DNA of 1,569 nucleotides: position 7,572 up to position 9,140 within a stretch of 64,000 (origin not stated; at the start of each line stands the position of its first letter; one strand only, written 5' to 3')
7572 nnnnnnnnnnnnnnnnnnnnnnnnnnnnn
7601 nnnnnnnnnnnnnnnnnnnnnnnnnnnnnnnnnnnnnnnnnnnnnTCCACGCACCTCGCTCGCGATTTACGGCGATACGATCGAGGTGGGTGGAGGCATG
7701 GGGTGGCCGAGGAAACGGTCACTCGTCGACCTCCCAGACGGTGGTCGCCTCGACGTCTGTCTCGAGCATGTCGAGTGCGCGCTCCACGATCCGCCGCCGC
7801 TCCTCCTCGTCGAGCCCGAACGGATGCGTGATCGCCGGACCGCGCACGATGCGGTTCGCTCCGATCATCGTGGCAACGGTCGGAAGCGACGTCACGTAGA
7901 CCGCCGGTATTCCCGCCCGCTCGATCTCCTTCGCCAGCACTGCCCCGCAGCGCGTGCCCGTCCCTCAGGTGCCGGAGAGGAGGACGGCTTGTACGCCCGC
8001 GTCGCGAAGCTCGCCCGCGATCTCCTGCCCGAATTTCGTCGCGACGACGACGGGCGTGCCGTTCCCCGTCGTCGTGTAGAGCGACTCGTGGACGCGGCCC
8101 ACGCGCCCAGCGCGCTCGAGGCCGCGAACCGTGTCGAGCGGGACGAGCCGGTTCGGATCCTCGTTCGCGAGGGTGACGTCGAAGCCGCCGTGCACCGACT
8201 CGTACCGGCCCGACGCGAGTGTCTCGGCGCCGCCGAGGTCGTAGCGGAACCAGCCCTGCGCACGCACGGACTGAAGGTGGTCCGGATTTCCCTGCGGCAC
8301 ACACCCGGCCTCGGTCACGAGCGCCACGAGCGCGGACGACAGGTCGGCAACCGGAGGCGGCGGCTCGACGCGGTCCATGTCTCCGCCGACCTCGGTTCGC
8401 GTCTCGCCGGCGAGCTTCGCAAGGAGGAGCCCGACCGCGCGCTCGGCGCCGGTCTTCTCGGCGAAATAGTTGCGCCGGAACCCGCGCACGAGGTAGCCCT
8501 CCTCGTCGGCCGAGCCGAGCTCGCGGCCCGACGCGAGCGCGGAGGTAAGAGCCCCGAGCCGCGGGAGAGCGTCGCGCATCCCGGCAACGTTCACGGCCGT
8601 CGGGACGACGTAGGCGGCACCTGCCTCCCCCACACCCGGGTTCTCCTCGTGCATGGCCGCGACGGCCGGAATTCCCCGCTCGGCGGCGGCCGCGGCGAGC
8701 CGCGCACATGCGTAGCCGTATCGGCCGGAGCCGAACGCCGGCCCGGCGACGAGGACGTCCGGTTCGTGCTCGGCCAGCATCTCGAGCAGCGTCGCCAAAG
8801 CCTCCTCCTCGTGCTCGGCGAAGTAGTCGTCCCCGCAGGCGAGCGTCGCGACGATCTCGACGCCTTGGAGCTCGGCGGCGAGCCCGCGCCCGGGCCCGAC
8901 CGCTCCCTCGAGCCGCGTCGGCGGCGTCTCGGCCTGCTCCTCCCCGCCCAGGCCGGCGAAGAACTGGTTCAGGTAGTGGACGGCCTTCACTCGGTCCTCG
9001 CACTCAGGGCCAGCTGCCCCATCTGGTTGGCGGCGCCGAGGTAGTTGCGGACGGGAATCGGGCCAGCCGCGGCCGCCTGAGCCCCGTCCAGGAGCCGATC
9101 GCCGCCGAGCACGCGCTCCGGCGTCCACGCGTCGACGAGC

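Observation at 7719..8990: Selenoprotein-B-type reductase gene hidden behind an in-frame UGA that the ORF track splits in two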

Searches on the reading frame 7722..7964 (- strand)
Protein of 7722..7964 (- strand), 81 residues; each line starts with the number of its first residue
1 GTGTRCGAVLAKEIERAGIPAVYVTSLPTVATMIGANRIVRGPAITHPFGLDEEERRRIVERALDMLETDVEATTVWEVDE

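Call 61: search_protein_representatives(protein=window:7722-7964:-)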
Query: 81 residues. Proteins with E-value up to 0.001 (for the whole library): 139; up to 1e-10: 15; up to 1e-30: 0. The best 139 are listed.
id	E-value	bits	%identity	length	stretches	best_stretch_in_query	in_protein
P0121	5.4e-22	93.4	94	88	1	9-58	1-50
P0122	4.5e-20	87.3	81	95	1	19-77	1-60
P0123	2.0e-16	75.7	93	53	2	9-40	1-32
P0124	5.1e-16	74.4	49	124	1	1-79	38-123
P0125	1.4e-15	73.0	71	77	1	14-79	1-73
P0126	3.3e-15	71.8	64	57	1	25-79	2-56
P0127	2.2e-14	69.2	85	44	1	40-80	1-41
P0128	3.9e-14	68.4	63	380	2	11-54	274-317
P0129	1.0e-13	67.1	57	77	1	11-79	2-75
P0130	4.6e-13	65.0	57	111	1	2-75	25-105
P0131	6.4e-13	64.6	49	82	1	9-79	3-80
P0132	1.7e-12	63.2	52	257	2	1-72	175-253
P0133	5.0e-12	61.7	56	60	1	24-80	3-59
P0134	6.4e-11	58.2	45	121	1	3-75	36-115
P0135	9.9e-11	57.6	77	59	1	33-80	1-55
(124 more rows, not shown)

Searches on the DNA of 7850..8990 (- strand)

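Call 67: search_rna_families(source=window, start=7850, end=8050, threshold=evalue, max_evalue=10, show_alignments=3)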
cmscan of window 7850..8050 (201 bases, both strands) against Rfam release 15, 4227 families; matches with E-value up to 10: 4.
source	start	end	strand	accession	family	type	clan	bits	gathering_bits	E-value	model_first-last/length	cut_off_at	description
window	7927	7964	-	RF01990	SECIS_4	Cis-reg;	-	13.5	38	2.8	1-38/38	no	Selenocysteine insertion sequence 4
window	7863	7976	+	RF02889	Sr006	Gene; sRNA;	-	12.5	100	9.2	1-124/124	no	Pseudomonas sRNA 6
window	7926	7937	-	RF03156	L31-Firmicutes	Cis-reg; leader;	CL00118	11.2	33.3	5.8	1-32/32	no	L31-Firmicutes ribosomal protein leader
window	7917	8049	-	RF02206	WT1-AS_4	Gene; lncRNA;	-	10.1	60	7.2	16-134/134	no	WT1 antisense RNA conserved region 4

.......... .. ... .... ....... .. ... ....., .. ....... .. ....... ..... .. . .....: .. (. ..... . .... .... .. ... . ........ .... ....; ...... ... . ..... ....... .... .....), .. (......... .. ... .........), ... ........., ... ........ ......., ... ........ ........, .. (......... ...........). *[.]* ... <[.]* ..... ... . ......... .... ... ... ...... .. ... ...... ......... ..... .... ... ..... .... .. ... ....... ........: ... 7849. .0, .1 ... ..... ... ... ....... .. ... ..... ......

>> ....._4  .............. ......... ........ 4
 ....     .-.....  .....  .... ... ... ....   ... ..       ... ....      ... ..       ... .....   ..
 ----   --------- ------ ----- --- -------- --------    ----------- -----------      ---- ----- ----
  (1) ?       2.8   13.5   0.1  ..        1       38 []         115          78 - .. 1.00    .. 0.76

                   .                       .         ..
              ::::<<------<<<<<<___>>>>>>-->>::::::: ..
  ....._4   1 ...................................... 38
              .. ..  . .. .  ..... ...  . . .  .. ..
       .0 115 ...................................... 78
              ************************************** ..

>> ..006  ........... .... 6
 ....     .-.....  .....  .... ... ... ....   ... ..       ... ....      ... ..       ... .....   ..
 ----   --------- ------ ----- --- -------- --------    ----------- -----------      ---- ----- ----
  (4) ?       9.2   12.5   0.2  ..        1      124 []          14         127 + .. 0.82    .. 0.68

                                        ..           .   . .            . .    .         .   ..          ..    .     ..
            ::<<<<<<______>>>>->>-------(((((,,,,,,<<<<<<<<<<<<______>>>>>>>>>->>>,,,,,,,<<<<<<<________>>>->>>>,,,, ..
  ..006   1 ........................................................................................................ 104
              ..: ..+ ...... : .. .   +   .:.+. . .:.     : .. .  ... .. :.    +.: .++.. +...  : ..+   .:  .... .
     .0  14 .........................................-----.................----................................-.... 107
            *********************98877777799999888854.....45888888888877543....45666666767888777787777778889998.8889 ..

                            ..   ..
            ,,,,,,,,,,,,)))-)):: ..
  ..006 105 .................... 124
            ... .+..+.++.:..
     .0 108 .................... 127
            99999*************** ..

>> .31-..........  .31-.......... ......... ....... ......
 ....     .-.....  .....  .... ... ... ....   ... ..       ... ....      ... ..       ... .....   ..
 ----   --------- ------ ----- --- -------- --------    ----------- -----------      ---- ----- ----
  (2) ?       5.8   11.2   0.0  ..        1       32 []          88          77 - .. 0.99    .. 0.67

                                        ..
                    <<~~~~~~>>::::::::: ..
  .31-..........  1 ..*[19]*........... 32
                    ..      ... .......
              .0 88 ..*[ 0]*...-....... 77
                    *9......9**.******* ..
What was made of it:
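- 7937..7953 (-): SECIS hairpin: 7-bp stem with a GGG loop, starting 11 nt after the UGA. The Rfam SECIS_4-aligned span is 7927-7964. Full-length, in-register alignment to RF01990 (call 67).
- On Rfam RF01990 SECIS_4: 13.5 bits against 38, E = 2.8, although the alignment is full-length and in register (call 67).
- Closest known: Rfam RF01990 SECIS_4. Same: Full-length alignment (1-38 of 38) starting at the base after the UGA, with the same 6-bp inner stem and 3-nt GGN loop (call 67).
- The hairpin scores only 13.5 bits against Rfam SECIS_4, whose gathering score is 38 (call 67).
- Tried and rejected: The permissive search gives SECIS_4 at a non-significant score (call 67).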

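Call 68: search_rna_families(sources=[L045, L062, L004, L002, L073], threshold=gathering)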
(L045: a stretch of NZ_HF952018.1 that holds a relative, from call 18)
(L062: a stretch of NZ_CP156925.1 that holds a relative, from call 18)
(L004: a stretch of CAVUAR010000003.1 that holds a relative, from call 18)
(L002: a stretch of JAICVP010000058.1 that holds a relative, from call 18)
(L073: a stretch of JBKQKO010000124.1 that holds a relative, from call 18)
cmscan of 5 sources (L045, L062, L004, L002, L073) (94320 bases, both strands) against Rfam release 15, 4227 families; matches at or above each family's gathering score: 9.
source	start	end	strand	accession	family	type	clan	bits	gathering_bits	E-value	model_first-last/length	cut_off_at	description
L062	6079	6166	+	RF00504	Glycine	Cis-reg; riboswitch;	CL00125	73.7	32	2.4e-13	1-94/94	no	Glycine riboswitch aptamer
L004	17440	17510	+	RF00005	tRNA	Gene; tRNA;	CL00001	72.8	29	7.9e-14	1-71/71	no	tRNA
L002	8070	8140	+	RF00005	tRNA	Gene; tRNA;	CL00001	72.8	29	7.9e-14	1-71/71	no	tRNA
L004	1328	1401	+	RF00005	tRNA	Gene; tRNA;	CL00001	69.6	29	5.8e-13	1-71/71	no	tRNA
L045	6298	6394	+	RF00504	Glycine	Cis-reg; riboswitch;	CL00125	65.2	32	4e-11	1-94/94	no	Glycine riboswitch aptamer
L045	11042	11079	+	RF01990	SECIS_4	Cis-reg;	-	63.8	38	1e-12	1-38/38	no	Selenocysteine insertion sequence 4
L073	20209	20282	-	RF00005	tRNA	Gene; tRNA;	CL00001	63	29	3.8e-11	1-71/71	no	tRNA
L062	11039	11076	+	RF01990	SECIS_4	Cis-reg;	-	52.5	38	2.5e-09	1-38/38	no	Selenocysteine insertion sequence 4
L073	11042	11079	+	RF01990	SECIS_4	Cis-reg;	-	40.8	38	8.5e-06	1-38/38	no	Selenocysteine insertion sequence 4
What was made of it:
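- On Rfam RF01990 SECIS_4: L045, L062 and L073 pass (call 68).
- Closest known: Rfam RF01990 SECIS_4. Same: The family hits L045, L062 and L073 at gathering score (call 68).
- Closest known: Rfam RF01990 SECIS_4. Different: The G+C-rich Actinomycetota version diverges in sequence, and L002 and L004 also fall below gathering (call 68).
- Rfam SECIS_4 hits the same position at gathering score in L045, L062 and L073, and aligns to the window in register (calls 67-68). The downstream element is the same structure, in the same register, as the grdB SECIS of bona fide Sec-using Firmicutes (calls 67-68).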

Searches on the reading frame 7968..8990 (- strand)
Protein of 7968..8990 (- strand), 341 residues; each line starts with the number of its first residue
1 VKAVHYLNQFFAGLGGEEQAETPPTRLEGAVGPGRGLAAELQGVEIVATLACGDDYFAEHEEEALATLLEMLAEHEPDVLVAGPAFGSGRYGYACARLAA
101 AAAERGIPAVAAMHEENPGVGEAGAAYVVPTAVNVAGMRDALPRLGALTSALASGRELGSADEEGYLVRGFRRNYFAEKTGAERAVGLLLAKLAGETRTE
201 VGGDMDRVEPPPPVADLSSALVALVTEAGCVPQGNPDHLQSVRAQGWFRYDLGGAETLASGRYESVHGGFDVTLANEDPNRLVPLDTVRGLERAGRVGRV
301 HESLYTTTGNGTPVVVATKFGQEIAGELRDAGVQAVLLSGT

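Call 18: find_related_loci(query=window:7968-8990:-, collection=genome_contigs, flank=10000)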
Query seq(341 aa) (341 aa) in genome_contigs; peptide patterns used: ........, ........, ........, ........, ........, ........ (x = any residue, [..] = any of these).
600 stretches matched a pattern (row limit reached: there are more); 533 encode a relative of the query (tblastn E <= 1e-3); the best 80 are kept; 80 distinct loci.
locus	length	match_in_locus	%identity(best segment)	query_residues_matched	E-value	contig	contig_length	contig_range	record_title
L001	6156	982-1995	89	2-339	0e+0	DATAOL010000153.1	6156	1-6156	MAG TPA_asm: Gaiellaceae bacterium isolate SMAG_U7044 k141_5584881, whole genome shotgun sequence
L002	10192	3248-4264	94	1-339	0e+0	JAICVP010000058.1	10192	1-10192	MAG: Thermoleophilia bacterium isolate HEB_ISSM_2_bin.17 k141_5814456_length_10192_cov_15.2268, whole genome shotgun seq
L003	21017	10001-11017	88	1-339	0e+0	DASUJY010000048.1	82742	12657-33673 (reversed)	MAG TPA_asm: Gaiellaceae bacterium isolate SMAG_U1499 k141_1750443, whole genome shotgun sequence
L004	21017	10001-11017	88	1-339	0e+0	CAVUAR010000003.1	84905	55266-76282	MAG: uncultured Actinomycetes bacterium isolate MFD02199.bin.2.12 genome assembly, contig: contig_15071, whole genome sh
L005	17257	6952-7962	80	1-339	4e-172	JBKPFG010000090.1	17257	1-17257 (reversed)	MAG: Actinomycetota bacterium isolate HAY_GM_MAG_00027 HAY_GM_000000001841, whole genome shotgun sequence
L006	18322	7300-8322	77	1-339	5e-167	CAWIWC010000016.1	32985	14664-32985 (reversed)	MAG: uncultured Actinomycetes bacterium isolate MFD04850.bin.1.100 genome assembly, contig: contig_54192, whole genome s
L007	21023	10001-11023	77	1-339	9e-167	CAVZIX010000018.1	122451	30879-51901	MAG: uncultured Actinomycetes bacterium isolate MFD02360.bin.1.161 genome assembly, contig: contig_5573, whole genome sh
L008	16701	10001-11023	75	1-339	5e-165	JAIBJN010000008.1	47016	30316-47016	MAG: Actinomycetota bacterium isolate CR_Sed_300A_bin.97 scaffold_69, whole genome shotgun sequence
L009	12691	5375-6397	75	1-339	5e-163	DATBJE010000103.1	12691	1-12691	MAG TPA_asm: Gaiellaceae bacterium isolate SMAG_U3912 k141_1024572, whole genome shotgun sequence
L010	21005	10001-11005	74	1-339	6e-162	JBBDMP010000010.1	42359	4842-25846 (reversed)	MAG: Gaiellales bacterium isolate LejiaB_69_93 Lejia_B_1091_length_42359_cov_61, whole genome shotgun sequence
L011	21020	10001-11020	74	1-339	2e-161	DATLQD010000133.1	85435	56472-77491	MAG TPA_asm: Gaiellaceae bacterium isolate SMAG_U13869 k141_1417900, whole genome shotgun sequence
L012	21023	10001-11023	77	1-339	2e-161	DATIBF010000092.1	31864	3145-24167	MAG TPA_asm: Gaiellaceae bacterium isolate SMAG_U16283 k141_1071684, whole genome shotgun sequence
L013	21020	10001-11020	76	1-339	1e-161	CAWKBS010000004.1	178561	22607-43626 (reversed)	MAG: uncultured Actinomycetes bacterium isolate MFD00962.bin.2.208 genome assembly, contig: contig_123284, whole genome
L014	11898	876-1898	76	1-339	8e-162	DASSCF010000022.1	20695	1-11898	MAG TPA_asm: Gaiellaceae bacterium isolate SMAG_U914 k141_875126, whole genome shotgun sequence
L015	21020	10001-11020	72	1-339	2e-156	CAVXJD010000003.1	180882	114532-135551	MAG: uncultured Actinomycetes bacterium isolate MFD09212.bin.2.71 genome assembly, contig: contig_45322, whole genome sh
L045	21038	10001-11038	48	1-341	2e-106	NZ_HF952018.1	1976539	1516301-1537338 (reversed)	Thermobrachium celere DSM 8682, whole genome shotgun sequence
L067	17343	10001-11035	48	2-341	3e-98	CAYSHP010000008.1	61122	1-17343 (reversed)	MAG TPA_asm: uncultured Halanaerobiales bacterium isolate binchicken_co218_284 genome assembly, contig: NODE_233_length_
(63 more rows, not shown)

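Call 64: find_encoding_contigs(protein=window:7968-8990:-, flank=10000, max_places=4)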
Protein seq(341 aa) (341 aa): no gene with exactly this product is on record in the collection.

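Call 71: search_protein_families(library=pfam, alignment_id=A2, max_evalue=0.00001)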
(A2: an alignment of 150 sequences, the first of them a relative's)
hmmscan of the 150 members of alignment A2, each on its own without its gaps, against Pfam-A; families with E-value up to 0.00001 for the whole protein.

A. member 1, L002:120-2030:+ (637 aa): 3 families
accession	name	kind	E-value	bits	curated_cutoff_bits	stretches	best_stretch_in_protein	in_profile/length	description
PF01571.26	GCV_T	-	1.4e-76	257.5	25.6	1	252-529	1-254/255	Aminomethyltransferase folate-binding domain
PF01266.30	DAO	-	2.5e-25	90.2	27.9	1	3-192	174-353/353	FAD dependent oxidoreductase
PF08669.17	GCV_T_C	-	5e-18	65.2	25.9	1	550-629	1-80/80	Glycine cleavage T-protein C-terminal barrel domain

B. families by the number of members that match (of 150 scanned): 93 families (the first 25 are shown)
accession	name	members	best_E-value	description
PF09678.15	Caa3_CtaG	19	4.8e-45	Cytochrome c oxidase caa3 assembly factor (Caa3_CtaG)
PF01614.24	IclR_C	7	5.6e-42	Bacterial transcriptional regulator IclR C-terminal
PF00892.27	EamA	7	2.1e-35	EamA-like transporter family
PF09339.16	HTH_IclR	7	4.8e-19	IclR helix-turn-helix domain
PF12802.13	MarR_2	7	1.4e-10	MarR family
PF25213.1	HVO_A0261_N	7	3.2e-07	HVO_A0261 N-terminal domain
PF00072.30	Response_reg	6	3e-26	Response regulator receiver domain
PF01266.30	DAO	6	2.5e-25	FAD dependent oxidoreductase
PF01047.28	MarR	6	6e-08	MarR family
PF13545.12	HTH_Crp_2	6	5.3e-07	Crp-like helix-turn-helix domain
PF13520.12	AA_permease_2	5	1.8e-40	Amino acid permease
PF00005.33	ABC_tran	5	9.8e-29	ABC transporter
PF13416.11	SBP_bac_8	5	2.5e-27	Bacterial extracellular solute-binding protein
PF05199.19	GMC_oxred_C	5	3.7e-24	GMC oxidoreductase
PF13343.11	SBP_bac_6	5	8.4e-22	Bacterial extracellular solute-binding protein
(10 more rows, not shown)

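Call 73: search_protein_families(library=ncbifam, proteins=[L067:12028-13350:+, L045:8195-9487:+, L067:14795-16372:+], max_evalue=1e-10)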
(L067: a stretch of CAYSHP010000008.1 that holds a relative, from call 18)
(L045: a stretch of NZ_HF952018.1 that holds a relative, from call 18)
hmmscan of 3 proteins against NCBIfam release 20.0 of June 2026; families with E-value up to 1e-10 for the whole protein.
L067:12028-13350:+ (441 aa): 3 families
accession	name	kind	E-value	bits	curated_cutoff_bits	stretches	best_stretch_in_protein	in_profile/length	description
NF040793.1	sarcosine_GrdG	exception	2.4e-105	352.8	780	1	1-419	1-406/428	sarcosine reductase complex component B subunit alpha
NF053623.1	fluoroAc_FarE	equivalog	4.8e-50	170.6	675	1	3-388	5-376/419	fluoroacetate reductase subunit FarE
TIGR04480.1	D_pro_red_PrdA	equivalog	3.3e-16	59.1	700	0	228-347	395-512/587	D-proline reductase (dithiol) proprotein PrdA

L045:8195-9487:+ (431 aa): 3 families
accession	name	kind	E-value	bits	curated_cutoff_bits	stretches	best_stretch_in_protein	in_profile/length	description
NF040793.1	sarcosine_GrdG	exception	4e-201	668.4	780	1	5-430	2-427/428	sarcosine reductase complex component B subunit alpha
NF053623.1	fluoroAc_FarE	equivalog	2.5e-59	201.2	675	1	4-387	3-377/419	fluoroacetate reductase subunit FarE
TIGR04480.1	D_pro_red_PrdA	equivalog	2.2e-16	59.6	700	1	225-342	394-509/587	D-proline reductase (dithiol) proprotein PrdA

L067:14795-16372:+ (526 aa): 5 families
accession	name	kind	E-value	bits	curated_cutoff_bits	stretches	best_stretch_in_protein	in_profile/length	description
NF047988.1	betaine_BCCT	equivalog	8e-192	638.1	650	1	19-493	2-482/483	glycine betaine uptake BCCT transporter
TIGR00842.1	bcct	subfamily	2e-151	504.8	407.55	1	57-494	1-451/452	BCCT family transporter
NF007399.1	PRK09928.1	subfamily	2.1e-119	399.5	695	1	17-497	13-503/675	choline BCCT transporter BetT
NF002887.1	PRK03356.1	equivalog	7.8e-86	288.7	541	1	17-492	11-496/497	L-carnitine/gamma-butyrobetaine antiporter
NF007412.0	PRK09950.1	equivalog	1.1e-81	275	647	1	16-497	9-501/536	BCCT family transporter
